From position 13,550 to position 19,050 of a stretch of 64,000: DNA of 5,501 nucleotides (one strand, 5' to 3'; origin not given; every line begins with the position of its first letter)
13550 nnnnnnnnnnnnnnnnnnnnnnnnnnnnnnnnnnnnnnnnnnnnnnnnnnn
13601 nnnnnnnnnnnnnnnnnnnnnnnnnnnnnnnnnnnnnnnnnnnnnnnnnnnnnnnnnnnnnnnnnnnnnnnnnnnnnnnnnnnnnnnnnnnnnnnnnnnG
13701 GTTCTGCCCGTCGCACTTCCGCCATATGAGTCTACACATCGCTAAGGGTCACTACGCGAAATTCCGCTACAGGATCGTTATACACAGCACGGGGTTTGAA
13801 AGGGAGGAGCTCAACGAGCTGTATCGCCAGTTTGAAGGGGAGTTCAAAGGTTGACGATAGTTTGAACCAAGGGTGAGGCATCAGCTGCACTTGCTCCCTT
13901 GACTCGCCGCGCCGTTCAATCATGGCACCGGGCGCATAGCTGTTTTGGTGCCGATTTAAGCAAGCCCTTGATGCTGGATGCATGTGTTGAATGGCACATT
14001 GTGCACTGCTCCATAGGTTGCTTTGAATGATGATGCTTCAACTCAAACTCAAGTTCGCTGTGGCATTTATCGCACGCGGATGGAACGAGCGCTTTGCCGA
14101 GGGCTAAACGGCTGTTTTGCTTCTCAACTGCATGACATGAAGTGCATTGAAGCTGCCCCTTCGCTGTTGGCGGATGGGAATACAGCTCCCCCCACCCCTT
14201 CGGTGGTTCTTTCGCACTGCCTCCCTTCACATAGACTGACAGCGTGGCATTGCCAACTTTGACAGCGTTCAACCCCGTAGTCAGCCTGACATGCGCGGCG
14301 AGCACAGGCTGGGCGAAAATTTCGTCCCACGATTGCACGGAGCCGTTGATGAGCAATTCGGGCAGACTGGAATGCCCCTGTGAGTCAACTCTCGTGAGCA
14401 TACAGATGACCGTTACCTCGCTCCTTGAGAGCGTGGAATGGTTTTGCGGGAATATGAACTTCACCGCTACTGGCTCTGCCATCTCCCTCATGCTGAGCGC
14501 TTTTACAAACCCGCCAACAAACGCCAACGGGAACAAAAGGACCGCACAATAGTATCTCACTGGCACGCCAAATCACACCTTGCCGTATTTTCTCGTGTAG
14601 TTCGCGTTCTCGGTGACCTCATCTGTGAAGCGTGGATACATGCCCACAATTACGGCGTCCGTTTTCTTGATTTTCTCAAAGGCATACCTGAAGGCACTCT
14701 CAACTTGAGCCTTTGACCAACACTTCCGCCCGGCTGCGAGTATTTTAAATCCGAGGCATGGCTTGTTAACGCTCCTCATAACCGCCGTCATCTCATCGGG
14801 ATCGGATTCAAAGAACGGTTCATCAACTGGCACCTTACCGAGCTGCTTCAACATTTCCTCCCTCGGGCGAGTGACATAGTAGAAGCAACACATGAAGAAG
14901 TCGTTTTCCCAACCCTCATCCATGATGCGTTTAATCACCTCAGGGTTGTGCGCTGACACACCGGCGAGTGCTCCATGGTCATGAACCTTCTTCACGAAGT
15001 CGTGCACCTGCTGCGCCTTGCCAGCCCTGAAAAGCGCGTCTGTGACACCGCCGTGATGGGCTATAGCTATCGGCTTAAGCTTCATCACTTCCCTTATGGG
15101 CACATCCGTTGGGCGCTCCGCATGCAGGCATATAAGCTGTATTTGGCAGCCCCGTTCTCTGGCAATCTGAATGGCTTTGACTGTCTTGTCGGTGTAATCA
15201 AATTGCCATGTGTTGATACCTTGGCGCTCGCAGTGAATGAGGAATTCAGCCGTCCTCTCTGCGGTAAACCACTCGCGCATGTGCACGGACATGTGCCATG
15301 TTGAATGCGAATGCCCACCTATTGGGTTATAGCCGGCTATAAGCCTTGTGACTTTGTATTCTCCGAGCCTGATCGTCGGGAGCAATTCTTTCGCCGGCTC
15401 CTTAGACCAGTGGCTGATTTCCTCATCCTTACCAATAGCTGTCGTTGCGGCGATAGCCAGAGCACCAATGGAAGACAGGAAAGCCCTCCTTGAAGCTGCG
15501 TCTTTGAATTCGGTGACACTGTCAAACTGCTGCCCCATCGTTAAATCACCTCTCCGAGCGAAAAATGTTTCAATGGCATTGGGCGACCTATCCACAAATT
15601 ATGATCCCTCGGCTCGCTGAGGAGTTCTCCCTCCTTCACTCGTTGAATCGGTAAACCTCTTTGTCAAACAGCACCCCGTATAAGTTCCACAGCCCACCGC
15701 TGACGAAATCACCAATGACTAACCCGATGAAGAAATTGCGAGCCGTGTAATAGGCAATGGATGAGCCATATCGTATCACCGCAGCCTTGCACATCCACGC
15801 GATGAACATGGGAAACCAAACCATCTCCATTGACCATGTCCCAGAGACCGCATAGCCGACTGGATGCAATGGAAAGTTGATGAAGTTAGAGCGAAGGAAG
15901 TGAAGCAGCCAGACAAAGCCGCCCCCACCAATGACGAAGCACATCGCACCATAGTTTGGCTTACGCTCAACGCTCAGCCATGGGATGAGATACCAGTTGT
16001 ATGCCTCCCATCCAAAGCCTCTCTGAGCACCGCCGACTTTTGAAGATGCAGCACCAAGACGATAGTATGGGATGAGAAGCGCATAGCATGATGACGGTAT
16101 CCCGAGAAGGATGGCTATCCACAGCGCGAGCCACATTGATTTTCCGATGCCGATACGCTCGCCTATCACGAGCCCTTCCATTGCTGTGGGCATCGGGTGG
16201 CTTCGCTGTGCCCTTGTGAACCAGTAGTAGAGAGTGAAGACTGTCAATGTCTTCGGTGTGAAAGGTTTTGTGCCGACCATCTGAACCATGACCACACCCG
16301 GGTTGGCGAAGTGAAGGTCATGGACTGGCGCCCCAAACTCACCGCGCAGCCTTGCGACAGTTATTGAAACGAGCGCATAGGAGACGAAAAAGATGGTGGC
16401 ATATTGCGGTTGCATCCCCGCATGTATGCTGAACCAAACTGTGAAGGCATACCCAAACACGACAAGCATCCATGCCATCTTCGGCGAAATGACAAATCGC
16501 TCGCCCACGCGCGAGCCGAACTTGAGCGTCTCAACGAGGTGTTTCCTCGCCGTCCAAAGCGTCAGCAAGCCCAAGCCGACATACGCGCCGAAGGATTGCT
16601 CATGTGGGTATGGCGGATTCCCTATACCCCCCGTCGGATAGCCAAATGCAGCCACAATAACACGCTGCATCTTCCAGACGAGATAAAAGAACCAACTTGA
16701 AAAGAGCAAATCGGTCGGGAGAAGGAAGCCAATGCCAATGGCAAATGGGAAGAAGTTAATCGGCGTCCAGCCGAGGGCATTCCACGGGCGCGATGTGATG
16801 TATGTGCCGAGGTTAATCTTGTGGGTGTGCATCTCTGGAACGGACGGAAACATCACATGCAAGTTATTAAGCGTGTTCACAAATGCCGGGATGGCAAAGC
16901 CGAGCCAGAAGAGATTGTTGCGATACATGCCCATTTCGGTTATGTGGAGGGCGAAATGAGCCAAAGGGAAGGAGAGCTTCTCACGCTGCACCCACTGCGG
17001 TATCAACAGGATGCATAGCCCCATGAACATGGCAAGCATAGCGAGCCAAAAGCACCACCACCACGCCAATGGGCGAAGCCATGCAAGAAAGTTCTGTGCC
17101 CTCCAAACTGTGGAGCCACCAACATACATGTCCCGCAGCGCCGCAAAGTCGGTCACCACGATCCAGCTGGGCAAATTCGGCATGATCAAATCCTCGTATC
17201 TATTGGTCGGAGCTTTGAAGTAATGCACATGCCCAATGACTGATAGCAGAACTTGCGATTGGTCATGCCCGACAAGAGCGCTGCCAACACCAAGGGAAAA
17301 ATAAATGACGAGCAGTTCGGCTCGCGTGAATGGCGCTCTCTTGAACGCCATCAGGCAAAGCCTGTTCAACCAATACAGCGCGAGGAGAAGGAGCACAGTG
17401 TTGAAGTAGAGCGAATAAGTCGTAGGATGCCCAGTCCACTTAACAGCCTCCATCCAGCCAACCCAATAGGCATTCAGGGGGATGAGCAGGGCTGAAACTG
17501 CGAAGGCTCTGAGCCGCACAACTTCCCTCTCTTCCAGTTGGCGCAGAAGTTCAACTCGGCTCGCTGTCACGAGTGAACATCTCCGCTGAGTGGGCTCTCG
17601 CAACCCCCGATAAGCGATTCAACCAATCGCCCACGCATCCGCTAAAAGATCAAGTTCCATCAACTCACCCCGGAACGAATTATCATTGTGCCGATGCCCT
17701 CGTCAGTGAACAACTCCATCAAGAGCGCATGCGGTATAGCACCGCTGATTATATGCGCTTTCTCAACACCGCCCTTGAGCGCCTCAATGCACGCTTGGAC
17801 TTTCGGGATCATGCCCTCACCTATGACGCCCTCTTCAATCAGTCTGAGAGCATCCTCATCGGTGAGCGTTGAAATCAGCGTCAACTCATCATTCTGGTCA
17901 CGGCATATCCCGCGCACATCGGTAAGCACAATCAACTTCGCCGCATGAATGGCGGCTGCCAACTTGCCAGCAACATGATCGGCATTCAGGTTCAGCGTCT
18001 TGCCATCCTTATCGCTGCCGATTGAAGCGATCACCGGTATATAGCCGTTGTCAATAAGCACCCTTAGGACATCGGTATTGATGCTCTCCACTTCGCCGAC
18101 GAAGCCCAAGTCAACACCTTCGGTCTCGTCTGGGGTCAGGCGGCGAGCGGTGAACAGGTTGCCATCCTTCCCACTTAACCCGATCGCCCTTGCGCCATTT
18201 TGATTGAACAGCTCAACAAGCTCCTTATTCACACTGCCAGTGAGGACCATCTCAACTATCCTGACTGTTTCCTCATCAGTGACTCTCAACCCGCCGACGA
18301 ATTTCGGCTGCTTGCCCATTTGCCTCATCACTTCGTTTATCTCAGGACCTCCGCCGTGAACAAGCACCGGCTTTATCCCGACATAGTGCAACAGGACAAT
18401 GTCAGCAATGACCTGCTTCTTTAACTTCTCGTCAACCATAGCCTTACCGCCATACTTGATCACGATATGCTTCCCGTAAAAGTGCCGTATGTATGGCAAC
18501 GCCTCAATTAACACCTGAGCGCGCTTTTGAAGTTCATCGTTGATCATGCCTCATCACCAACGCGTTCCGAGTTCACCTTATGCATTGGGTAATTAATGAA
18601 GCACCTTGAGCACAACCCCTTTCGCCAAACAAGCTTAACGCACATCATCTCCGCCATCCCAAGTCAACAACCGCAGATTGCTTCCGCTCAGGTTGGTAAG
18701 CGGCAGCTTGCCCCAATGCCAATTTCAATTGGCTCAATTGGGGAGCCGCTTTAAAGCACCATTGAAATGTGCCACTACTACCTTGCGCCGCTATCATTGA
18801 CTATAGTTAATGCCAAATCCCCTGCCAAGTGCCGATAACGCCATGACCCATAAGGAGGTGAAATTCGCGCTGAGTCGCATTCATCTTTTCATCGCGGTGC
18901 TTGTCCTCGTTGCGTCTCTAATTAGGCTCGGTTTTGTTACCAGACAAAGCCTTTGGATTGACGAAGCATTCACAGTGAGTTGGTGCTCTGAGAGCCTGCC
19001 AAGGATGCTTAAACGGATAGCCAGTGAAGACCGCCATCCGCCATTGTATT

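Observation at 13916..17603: Apparent operon linking membrane paralog C to a Tat-exported unknown protein and a tetraheme cytochrome c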

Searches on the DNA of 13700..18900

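Call 79: search_rna_families(source=window, start=13700, end=18900, threshold=evalue, max_evalue=1)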
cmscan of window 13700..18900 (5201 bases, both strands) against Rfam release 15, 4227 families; matches with E-value up to 1: 0.
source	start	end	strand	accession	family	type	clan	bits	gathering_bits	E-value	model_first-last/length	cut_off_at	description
